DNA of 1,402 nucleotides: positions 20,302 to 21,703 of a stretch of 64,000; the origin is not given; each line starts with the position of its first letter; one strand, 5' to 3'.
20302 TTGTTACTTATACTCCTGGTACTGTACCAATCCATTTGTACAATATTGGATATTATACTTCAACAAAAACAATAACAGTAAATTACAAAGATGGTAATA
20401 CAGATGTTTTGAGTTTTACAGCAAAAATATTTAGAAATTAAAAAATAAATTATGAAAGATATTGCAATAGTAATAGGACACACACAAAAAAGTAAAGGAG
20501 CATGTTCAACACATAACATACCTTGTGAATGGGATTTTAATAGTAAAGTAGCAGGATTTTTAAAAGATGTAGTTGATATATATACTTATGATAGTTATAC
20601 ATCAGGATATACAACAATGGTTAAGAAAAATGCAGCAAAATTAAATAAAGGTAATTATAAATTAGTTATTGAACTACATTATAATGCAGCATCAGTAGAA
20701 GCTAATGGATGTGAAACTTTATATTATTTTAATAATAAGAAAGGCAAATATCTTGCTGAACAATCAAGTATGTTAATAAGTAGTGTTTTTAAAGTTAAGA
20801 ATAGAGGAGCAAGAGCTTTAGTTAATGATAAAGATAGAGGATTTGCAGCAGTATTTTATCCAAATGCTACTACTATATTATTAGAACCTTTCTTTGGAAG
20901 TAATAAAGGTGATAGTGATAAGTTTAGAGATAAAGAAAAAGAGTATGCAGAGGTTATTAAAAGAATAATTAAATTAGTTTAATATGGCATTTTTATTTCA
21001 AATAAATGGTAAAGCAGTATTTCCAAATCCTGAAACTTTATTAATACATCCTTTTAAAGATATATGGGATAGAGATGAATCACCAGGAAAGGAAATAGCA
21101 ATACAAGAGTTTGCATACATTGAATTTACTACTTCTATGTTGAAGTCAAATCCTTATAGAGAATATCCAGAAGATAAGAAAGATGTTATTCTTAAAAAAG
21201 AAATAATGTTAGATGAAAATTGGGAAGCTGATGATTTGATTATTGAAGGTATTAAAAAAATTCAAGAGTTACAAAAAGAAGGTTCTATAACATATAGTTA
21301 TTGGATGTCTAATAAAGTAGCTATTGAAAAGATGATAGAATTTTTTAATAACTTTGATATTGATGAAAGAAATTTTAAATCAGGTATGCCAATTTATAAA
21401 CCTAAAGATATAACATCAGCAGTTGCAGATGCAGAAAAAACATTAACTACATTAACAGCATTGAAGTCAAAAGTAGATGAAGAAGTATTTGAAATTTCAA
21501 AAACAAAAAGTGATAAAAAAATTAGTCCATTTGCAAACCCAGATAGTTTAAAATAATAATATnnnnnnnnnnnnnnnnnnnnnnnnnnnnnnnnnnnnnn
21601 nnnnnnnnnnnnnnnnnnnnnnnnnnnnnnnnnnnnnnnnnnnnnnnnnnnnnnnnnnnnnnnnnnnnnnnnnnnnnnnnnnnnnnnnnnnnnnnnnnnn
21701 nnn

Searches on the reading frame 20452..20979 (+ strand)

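Call 66: search_protein_families(library=phrogs, proteins=[window:20452-20979:+], max_evalue=0.00001)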
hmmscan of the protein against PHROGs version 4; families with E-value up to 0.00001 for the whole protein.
window:20452-20979:+ (176 aa): 3 families
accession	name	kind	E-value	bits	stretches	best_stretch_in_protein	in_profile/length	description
phrog_435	-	lysis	6.6e-35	122.1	1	1-171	112-279/556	endolysin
phrog_2742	-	lysis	1.4e-11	45.4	1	1-171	1-175/318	endolysin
phrog_489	-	lysis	5.5e-07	29.7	1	42-169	221-344/459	endolysin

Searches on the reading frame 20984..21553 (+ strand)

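Call 66: search_protein_families(library=phrogs, proteins=[window:20984-21553:+], max_evalue=0.00001)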
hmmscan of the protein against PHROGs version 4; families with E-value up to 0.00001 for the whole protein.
window:20984-21553:+ (190 aa): 1 family
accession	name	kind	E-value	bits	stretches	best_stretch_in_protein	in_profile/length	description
phrog_16390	-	unknown function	2.5e-61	207.7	1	1-189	1-189/189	-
